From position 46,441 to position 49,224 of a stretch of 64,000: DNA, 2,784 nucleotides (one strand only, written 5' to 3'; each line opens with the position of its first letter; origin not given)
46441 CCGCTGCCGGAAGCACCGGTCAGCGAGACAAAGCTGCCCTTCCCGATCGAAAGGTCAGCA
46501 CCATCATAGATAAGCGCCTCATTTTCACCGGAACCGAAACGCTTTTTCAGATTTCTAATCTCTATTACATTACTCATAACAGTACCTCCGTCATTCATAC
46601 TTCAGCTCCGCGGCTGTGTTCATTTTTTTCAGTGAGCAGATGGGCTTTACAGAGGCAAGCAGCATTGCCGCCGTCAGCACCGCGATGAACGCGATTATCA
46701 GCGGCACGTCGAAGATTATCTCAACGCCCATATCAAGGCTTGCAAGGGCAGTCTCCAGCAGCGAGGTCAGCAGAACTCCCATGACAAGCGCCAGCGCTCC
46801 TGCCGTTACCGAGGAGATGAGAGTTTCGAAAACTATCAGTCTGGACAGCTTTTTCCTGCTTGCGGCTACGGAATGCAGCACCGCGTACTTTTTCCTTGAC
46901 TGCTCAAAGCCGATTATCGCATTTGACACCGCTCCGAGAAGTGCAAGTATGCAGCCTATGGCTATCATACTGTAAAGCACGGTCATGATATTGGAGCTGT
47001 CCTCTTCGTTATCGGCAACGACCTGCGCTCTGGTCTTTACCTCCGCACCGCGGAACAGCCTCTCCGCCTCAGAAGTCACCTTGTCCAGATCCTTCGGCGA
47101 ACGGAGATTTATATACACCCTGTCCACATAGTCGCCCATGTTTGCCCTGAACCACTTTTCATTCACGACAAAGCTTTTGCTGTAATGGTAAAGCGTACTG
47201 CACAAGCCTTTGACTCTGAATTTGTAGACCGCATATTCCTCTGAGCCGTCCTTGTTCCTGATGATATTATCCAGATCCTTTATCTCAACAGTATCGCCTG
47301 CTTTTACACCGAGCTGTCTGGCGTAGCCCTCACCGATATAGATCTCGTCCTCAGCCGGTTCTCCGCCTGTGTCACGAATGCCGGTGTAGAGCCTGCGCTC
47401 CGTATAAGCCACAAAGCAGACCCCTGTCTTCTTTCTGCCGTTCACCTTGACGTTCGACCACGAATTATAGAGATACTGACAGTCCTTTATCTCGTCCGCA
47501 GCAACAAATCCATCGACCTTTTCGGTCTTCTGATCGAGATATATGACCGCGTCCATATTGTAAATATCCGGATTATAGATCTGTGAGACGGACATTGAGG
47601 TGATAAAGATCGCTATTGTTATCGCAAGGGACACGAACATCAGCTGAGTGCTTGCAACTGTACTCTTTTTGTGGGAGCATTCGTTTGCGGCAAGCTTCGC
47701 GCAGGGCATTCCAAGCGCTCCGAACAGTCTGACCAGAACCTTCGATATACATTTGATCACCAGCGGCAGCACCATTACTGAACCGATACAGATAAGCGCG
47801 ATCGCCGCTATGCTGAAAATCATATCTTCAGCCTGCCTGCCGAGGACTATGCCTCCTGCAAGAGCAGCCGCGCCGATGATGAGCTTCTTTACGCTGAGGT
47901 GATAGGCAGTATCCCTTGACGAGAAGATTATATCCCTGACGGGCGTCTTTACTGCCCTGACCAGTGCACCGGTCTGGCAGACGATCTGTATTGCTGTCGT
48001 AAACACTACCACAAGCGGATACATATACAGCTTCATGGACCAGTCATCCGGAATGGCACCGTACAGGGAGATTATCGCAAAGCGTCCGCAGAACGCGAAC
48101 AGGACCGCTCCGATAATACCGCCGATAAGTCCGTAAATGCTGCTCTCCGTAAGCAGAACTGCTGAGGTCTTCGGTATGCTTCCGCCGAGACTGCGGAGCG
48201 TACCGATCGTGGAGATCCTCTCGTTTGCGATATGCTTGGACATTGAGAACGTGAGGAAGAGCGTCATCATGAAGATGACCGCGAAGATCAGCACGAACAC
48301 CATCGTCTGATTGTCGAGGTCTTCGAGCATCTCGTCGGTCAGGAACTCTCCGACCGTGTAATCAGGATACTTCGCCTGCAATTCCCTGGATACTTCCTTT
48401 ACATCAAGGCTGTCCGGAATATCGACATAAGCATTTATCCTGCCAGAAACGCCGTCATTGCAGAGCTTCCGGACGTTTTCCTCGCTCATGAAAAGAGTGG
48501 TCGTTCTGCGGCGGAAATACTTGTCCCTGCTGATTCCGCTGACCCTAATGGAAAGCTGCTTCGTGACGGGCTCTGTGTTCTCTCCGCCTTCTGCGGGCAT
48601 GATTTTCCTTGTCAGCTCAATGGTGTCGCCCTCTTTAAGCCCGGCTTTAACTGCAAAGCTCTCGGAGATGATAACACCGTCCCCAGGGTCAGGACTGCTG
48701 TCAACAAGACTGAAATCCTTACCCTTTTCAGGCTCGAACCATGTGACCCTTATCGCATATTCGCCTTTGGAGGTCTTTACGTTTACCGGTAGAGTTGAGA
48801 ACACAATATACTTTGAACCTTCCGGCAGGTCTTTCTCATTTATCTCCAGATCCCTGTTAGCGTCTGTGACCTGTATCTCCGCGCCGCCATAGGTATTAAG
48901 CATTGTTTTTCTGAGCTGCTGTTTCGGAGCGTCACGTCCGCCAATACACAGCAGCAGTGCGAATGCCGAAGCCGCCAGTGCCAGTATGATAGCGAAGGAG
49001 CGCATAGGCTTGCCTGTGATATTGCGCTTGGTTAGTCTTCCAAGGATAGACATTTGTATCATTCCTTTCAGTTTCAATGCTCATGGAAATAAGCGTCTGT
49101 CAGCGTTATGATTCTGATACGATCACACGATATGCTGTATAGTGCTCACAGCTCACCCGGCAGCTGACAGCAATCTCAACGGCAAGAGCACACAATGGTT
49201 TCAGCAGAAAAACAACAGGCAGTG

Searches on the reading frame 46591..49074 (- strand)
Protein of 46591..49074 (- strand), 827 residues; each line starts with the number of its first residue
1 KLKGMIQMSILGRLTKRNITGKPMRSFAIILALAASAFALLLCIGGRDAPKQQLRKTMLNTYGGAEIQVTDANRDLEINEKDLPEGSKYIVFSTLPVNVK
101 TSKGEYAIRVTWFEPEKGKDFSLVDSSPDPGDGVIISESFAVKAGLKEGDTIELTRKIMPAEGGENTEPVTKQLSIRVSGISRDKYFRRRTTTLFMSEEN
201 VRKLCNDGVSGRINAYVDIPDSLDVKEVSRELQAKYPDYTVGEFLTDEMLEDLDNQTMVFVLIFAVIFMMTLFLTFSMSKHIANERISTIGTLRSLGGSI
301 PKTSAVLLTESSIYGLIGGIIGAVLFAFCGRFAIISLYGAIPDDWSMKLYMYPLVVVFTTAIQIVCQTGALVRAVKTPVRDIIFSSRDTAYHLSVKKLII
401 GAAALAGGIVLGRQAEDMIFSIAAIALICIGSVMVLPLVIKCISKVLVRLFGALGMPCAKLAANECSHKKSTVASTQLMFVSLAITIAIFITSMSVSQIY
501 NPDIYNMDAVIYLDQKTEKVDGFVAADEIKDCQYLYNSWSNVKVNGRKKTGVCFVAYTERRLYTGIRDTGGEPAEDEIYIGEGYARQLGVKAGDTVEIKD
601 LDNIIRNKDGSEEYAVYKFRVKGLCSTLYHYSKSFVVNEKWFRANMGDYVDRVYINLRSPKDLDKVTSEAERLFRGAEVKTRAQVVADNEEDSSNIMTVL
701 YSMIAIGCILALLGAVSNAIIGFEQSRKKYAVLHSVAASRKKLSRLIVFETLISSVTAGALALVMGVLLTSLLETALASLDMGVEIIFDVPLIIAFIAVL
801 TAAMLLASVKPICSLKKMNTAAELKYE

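Call 68: search_protein_families(library=pfam, proteins=[window:46591-49074:-], max_evalue=0.00001)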
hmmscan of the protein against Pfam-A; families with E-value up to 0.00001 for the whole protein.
window:46591-49074:- (827 aa): 1 family
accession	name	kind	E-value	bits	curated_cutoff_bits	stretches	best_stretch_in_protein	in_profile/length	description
PF02687.27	FtsX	-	5.2e-14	52.8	25.5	2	702-819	2-119/120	FtsX-like permease C-terminal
